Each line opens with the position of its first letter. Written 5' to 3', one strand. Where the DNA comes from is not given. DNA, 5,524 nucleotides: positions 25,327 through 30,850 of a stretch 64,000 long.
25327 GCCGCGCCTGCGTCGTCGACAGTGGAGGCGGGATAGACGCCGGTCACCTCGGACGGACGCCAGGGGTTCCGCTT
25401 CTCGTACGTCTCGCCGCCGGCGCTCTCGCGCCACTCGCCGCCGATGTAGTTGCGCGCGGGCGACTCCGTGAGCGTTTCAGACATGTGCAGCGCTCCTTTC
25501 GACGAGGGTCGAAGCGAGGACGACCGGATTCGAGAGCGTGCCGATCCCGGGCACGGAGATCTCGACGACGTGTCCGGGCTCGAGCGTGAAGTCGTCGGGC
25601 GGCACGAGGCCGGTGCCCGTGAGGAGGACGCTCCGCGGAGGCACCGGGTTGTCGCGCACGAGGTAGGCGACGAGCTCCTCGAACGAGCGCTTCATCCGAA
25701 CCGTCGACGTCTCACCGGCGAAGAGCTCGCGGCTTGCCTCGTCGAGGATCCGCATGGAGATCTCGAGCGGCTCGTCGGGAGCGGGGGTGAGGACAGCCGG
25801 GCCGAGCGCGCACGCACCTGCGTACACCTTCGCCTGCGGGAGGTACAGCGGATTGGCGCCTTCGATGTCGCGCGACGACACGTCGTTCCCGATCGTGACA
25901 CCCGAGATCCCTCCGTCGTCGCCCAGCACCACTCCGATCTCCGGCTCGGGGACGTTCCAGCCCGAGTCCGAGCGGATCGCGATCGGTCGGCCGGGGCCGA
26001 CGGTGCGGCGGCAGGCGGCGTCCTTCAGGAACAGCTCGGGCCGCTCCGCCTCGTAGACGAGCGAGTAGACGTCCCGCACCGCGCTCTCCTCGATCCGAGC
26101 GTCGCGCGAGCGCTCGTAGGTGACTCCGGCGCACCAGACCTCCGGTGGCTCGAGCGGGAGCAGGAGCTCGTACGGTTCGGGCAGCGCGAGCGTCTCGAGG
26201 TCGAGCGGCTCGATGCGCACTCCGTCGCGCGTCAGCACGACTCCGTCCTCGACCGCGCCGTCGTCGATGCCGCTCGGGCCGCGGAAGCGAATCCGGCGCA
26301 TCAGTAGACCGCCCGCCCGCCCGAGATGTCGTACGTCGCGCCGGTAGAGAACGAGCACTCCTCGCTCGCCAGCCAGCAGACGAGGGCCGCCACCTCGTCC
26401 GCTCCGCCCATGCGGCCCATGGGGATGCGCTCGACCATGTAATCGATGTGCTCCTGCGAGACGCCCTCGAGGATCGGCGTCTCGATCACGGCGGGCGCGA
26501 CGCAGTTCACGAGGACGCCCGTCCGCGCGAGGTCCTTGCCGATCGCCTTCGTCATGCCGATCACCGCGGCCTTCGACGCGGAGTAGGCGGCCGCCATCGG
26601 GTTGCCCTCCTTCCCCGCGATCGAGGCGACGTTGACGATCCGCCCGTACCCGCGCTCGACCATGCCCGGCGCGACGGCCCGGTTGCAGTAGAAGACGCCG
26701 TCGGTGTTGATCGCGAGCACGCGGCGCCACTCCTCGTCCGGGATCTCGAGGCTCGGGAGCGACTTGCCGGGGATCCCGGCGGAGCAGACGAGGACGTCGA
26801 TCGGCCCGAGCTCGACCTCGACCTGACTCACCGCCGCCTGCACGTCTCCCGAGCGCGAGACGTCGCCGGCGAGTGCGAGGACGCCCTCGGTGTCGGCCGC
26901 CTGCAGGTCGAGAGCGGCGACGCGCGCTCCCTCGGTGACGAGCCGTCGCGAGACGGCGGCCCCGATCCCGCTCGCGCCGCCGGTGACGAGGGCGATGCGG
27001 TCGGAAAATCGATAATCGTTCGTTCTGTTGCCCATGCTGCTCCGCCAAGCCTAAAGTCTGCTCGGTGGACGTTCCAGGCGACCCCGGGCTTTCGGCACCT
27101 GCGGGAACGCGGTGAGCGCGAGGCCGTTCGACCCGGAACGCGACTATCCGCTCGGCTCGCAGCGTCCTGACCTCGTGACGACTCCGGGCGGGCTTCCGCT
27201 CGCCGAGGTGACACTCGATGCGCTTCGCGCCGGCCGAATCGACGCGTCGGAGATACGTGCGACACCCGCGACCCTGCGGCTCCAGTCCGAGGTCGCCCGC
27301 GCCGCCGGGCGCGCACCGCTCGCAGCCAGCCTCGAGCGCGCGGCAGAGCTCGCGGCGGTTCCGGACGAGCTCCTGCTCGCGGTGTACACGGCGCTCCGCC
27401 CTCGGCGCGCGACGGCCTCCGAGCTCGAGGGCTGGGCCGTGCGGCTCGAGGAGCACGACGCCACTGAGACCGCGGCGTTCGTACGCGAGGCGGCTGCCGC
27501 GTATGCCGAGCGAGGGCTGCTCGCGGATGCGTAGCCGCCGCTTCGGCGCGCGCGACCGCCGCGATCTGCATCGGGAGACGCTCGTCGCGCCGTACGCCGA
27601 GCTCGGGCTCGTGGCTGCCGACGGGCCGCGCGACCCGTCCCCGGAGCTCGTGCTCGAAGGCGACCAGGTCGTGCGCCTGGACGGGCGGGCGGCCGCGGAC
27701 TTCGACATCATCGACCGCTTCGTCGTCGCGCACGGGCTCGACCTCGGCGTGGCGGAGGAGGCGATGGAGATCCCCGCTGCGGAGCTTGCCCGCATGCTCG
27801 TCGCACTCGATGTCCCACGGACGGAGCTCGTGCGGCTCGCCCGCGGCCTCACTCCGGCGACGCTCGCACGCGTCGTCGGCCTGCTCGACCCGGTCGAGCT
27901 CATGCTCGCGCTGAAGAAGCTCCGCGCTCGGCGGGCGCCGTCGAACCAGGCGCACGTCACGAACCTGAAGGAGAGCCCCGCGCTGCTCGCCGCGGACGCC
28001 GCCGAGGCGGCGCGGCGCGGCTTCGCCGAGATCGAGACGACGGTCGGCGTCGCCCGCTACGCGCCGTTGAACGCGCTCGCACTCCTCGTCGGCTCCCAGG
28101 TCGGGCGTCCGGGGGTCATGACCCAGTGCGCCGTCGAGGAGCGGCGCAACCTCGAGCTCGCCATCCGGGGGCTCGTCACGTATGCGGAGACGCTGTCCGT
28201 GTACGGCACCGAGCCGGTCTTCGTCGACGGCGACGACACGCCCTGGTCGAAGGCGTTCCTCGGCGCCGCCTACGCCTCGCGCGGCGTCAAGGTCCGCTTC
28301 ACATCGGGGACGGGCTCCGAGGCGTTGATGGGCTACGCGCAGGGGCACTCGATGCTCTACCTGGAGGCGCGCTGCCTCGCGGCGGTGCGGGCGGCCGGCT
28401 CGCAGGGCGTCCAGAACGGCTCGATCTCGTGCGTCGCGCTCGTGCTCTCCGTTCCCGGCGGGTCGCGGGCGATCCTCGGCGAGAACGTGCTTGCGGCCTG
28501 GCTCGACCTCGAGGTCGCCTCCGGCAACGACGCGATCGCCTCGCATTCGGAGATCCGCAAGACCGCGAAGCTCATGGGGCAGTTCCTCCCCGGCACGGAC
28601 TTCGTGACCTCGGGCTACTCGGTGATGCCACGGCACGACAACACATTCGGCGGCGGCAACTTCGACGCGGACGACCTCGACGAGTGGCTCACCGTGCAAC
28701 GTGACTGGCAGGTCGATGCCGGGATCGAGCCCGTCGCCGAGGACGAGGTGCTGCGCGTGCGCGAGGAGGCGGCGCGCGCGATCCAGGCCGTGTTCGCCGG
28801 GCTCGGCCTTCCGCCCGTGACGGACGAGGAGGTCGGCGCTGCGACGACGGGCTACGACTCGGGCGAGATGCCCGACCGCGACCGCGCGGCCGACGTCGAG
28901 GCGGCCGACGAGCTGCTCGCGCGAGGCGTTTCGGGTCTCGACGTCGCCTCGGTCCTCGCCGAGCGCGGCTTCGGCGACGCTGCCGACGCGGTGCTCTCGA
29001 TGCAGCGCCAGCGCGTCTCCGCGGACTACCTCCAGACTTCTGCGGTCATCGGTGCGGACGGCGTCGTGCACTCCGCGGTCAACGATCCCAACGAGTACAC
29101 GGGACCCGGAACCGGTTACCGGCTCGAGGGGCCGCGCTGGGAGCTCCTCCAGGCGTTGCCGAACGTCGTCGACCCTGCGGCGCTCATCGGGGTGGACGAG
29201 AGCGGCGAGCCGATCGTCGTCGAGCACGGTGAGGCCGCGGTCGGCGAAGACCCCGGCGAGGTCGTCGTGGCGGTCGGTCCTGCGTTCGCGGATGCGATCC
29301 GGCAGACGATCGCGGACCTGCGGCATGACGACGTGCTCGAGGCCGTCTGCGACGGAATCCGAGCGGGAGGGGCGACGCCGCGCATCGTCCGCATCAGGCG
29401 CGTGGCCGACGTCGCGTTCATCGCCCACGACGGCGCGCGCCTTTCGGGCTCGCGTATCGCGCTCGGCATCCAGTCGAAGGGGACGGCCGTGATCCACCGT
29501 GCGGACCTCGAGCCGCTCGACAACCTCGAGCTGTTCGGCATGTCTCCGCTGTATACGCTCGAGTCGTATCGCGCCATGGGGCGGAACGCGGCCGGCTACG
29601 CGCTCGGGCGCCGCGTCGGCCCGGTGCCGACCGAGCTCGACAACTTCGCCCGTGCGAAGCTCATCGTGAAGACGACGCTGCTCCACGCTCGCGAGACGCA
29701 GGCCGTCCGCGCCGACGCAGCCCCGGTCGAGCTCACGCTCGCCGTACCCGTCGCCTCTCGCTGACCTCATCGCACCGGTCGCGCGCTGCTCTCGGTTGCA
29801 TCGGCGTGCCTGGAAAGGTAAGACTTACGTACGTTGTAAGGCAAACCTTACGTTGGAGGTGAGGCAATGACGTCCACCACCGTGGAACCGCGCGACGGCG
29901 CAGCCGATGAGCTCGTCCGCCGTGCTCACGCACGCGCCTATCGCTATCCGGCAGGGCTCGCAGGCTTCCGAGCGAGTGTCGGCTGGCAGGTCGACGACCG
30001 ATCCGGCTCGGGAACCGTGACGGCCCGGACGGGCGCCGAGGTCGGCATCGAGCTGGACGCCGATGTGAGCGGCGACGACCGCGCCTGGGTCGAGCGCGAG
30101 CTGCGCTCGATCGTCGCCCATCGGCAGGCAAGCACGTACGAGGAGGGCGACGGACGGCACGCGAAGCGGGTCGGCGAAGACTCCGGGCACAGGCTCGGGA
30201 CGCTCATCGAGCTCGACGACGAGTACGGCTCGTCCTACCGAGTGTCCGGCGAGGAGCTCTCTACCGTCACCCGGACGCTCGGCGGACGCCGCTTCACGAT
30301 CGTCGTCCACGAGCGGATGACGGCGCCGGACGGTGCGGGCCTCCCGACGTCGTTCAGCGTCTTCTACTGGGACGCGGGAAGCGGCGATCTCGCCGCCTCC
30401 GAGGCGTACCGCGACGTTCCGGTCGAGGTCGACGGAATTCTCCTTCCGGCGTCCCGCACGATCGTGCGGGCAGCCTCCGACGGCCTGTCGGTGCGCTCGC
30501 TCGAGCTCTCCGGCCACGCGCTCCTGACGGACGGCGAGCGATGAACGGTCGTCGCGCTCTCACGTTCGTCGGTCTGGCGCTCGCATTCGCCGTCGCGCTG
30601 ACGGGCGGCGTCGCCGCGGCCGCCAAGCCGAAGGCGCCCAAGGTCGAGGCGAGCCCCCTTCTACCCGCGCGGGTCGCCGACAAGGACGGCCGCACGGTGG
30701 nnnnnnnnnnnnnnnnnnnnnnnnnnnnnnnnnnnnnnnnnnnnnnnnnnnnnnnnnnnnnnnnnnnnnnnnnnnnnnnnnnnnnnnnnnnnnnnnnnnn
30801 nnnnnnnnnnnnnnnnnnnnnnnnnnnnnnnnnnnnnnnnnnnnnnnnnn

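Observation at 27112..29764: B12-dependent diol/glycerol dehydratase with inverted gene order, alpha-beta fusion and no reactivase or microcompartment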

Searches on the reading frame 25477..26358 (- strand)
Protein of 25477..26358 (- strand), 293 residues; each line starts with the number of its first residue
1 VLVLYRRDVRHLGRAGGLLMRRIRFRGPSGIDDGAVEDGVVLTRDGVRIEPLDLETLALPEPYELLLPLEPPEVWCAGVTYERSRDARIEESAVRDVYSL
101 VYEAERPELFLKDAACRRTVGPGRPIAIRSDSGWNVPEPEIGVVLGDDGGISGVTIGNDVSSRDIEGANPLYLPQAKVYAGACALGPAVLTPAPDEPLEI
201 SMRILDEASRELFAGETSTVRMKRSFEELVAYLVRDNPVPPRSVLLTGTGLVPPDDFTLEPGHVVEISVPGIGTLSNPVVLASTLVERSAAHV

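Call 13: search_protein_families(library=pfam, proteins=[window:25477-26358:-], max_evalue=0.001)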
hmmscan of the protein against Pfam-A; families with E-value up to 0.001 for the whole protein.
window:25477-26358:- (293 aa): 1 family
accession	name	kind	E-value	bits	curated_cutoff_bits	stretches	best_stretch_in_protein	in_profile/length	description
PF01557.24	FAA_hydrolase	-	1.1e-21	77.9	23.9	1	103-280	28-214/214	Fumarylacetoacetate (FAA) hydrolase C-terminal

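Call 17: search_protein_families(library=ncbifam, proteins=[window:25477-26358:-], max_evalue=0.00001)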
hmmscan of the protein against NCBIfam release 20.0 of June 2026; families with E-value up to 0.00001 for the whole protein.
window:25477-26358:- (293 aa): 1 family
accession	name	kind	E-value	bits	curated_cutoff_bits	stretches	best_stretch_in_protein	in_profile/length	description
TIGR02303.1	HpaG-C-term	equivalog_domain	1.5e-06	27.8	276.4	1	151-280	119-243/245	4-hydroxyphenylacetate degradation bifunctional isomerase/decarboxylase, C-terminal subunit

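Call 47: search_solved_structures(query=window:25477-26358:-, max_evalue=0.00001)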
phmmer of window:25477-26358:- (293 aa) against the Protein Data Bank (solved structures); distinct sequences matched with E-value up to 0.00001: 8.
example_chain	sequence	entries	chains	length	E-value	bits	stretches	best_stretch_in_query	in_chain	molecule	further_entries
2q18_X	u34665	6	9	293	8.4e-60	205.7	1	64-279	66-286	2-keto-3-deoxy-D-arabinonate dehydratase | Putative uncharacterized protein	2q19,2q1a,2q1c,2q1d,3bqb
9kkt_B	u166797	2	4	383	1.1e-14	57.6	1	83-280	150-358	Fumarylacetoacetate hydrolase family protein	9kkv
4pfz_A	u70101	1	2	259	2.2e-10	43.5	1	105-281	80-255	5-carboxymethyl-2-hydroxymuconate delta-isomerase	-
3rr6_A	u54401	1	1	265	7.8e-10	41.7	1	105-281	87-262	Putative uncharacterized protein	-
3qdf_A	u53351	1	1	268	3.8e-09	39.5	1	107-280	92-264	2-hydroxyhepta-2,4-diene-1,7-dioate isomerase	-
4dbf_A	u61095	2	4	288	5.9e-09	38.8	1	93-280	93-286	2-HYDROXYHEPTA-2,4-DIENE-1,7-DIOATE ISOMERASE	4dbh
1wzo_A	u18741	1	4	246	1.6e-06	30.9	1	151-279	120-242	HpcE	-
6iym_A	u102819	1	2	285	7.1e-06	28.7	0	119-279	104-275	5-oxopent-3-ene-1,2,5-tricarboxylate decarboxylase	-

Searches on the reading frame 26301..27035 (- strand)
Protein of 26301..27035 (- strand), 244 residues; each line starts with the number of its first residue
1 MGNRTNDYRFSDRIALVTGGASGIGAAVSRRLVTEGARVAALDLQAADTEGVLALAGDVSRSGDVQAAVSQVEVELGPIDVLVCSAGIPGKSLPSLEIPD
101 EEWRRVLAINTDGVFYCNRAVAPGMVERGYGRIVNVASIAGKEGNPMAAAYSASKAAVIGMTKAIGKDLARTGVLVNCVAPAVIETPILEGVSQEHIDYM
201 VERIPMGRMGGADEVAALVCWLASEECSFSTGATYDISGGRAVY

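Call 13: search_protein_families(library=pfam, proteins=[window:26301-27035:-], max_evalue=0.001)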
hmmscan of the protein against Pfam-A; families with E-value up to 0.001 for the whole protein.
window:26301-27035:- (244 aa): 4 families
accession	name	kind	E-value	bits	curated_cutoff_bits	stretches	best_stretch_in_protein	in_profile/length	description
PF13561.12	adh_short_C2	-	3.9e-54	184.2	27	1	21-240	3-234/236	Enoyl-(Acyl carrier protein) reductase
PF00106.31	adh_short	-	4.9e-53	180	26.6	1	14-194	2-192/195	short chain dehydrogenase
PF08659.16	KR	-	2.8e-11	44.1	22.6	1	16-158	4-156/180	KR domain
PF01370.27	Epimerase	-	0.00032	20.6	20.9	1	15-170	1-161/240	NAD dependent epimerase/dehydratase family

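Call 17: search_protein_families(library=ncbifam, proteins=[window:26301-27035:-], max_evalue=0.00001)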
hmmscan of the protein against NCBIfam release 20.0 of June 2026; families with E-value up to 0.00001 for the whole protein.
window:26301-27035:- (244 aa): 213 families (the best 25 are shown)
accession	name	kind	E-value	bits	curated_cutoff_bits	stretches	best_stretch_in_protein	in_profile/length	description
NF004198.0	PRK05653.1-3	equivalog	4.8e-66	222.7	296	1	11-242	6-247/248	3-oxoacyl-ACP reductase FabG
NF009466.0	PRK12826.1-2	subfamily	1.9e-62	211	222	1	12-242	3-245/248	3-oxoacyl-ACP reductase FabG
TIGR01829.1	AcAcCoA_reduct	subfamily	7.2e-59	199.4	302.1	1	13-241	1-240/242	acetoacetyl-CoA reductase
NF005559.1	PRK07231.1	subfamily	2.9e-58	197.3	215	1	9-242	1-248/249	glucose 1-dehydrogenase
TIGR01830.1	3oxo_ACP_reduc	equivalog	7.4e-58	196.1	297.75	1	15-240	1-237/239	3-oxoacyl-[acyl-carrier-protein] reductase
NF009464.0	PRK12824.1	subfamily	5.3e-56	190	269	1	12-241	2-242/245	3-oxoacyl-ACP reductase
NF005309.0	PRK06841.1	subfamily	4.8e-54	183.5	286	1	6-243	9-254/255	GolD/DthD family dehydrogenase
NF052558.1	MBtsdlDhBudC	equivalog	1.7e-53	181.8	270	1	10-241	1-241/250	meso-2,3-butanediol dehydrogenase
NF004791.0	PRK06138.1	equivalog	3.7e-53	180.4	312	1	9-242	2-250/252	SDR family oxidoreductase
NF053701.1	CsHdxCHCADhChcB2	equivalog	6.4e-53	179.8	350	1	10-241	1-242/245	cis-4-hydroxycyclohexanecarboxylate dehydrogenase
NF005067.0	PRK06484.1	equivalog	9.3e-52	176.2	713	1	11-244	8-254/524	short chain dehydrogenase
NF040605.2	mycolic_FabG1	exception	9.9e-52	176.1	420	1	13-241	2-229/233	3-oxoacyl-ACP reductase FabG1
NF005469.0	PRK07063.1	equivalog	1.4e-50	172.2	306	1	9-243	4-256/260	SDR family oxidoreductase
NF005472.0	PRK07067.1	equivalog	2.3e-50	171.5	338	1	9-241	3-254/257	L-iditol 2-dehydrogenase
NF004197.0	PRK05653.1-1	equivalog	4.8e-50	170.5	332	1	10-241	5-246/249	3-oxoacyl-ACP reductase FabG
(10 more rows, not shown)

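Call 48: search_solved_structures(query=window:26301-27035:-, max_evalue=1e-30)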
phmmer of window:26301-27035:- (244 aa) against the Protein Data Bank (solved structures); distinct sequences matched with E-value up to 1e-30: 162 (the best 60 are shown).
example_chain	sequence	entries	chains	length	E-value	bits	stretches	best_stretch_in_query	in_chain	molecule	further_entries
6d9y_A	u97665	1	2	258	7.4e-66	225.3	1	9-244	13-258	Short-chain dehydrogenase/reductase SDR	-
9jve_A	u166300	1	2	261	8.8e-65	221.8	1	5-244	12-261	SDR family NAD(P)-dependent oxidoreductase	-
9kq1_A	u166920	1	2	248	3.9e-62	213.2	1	6-244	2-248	SDR superfamily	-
4nbu_A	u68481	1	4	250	2.6e-45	158.1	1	9-240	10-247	3-oxoacyl-(Acyl-carrier-protein) reductase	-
5x8h_A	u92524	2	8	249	1.7e-43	152.1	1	12-241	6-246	Short-chain dehydrogenase reductase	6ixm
3ezl_A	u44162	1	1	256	6.6e-43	150.2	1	10-240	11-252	Acetoacetyl-CoA reductase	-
5vml_A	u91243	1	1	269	9.4e-43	149.7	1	10-240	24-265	Acetoacetyl-CoA reductase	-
4k6c_A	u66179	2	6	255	1.3e-42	149.3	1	8-242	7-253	Acetoacetyl-CoA reductase | Putative Acetoacetyl-CoA reductase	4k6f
8sy8_A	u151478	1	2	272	1.8e-42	148.8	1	10-242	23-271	4-formylbenzenesulfonate dehydrogenase TsaC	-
3vzq_A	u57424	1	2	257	9.6e-42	146.4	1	9-240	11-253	Acetoacetyl-CoA reductase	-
6t7m_A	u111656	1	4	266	1e-41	146.3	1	9-241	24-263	3-oxoacyl-[acyl-carrier-protein] reductase FabG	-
8y7r_A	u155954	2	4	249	1.3e-41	146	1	11-241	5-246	NAD(P)-dependent dehydrogenase (Short-subunit alcohol dehydrogenase family)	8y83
4dml_A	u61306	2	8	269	1.5e-41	145.8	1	9-241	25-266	3-oxoacyl-[acyl-carrier-protein] reductase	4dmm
3emk_A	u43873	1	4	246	1.8e-41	145.5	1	11-243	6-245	GLUCOSE/RIBITOL DEHYDROGENASE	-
3enn_A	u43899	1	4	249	2.1e-41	145.3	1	10-243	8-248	GLUCOSE/RIBITOL DEHYDROGENASE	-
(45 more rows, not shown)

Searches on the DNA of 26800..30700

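Call 18: search_rna_families(source=window, start=26800, end=30700, threshold=evalue, max_evalue=5)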
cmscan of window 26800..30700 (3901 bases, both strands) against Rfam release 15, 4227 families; matches with E-value up to 5: 0.
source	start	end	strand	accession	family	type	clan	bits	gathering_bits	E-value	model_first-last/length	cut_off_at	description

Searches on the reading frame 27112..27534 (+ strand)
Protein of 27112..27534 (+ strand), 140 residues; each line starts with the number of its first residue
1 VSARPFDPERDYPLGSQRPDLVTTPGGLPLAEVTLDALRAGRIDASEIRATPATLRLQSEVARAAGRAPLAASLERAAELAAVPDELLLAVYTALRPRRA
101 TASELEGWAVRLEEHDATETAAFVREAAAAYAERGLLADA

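Call 6: search_protein_families(library=pfam, proteins=[window:27112-27534:+], max_evalue=0.01)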
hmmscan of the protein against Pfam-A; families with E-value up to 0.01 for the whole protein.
window:27112-27534:+ (140 aa): 1 family
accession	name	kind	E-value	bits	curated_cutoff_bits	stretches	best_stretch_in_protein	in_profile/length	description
PF02287.20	Dehydratase_SU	-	6.1e-39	133.6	25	1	10-137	4-132/133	Dehydratase small subunit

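Call 7: search_protein_families(library=ncbifam, proteins=[window:27112-27534:+], max_evalue=0.01)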
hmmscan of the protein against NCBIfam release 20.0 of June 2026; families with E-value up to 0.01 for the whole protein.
window:27112-27534:+ (140 aa): 8 families
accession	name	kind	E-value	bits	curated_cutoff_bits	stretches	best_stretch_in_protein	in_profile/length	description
NF011975.0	PRK15443.2-2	subfamily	5.4e-41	139.8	196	1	8-138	5-136/139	diol dehydratase small subunit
NF011972.0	PRK15443.1-3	subfamily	2.1e-38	132.1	183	1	10-138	42-171/174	diol dehydratase small subunit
NF011971.0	PRK15443.1-2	equivalog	7.4e-33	113.9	282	1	10-135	41-167/173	propanediol dehydratase small subunit PduE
NF011973.0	PRK15443.1-4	subfamily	1.2e-31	110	334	1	10-136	38-165/170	diol dehydratase small subunit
NF011978.0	PRK15443.2-5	subfamily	9.3e-28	97.1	261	1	10-135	9-135/141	diol dehydratase small subunit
NF011976.0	PRK15443.2-3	equivalog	4.3e-26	91.5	285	1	10-135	9-135/141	glycerol dehydratase small subunit DhaB3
NF011974.0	PRK15443.2-1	subfamily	1.2e-22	80.3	171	1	32-137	4-109/110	diol dehydratase small subunit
NF011977.0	PRK15443.2-4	subfamily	4.2e-22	78.8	230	1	23-137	4-118/119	diol dehydratase small subunit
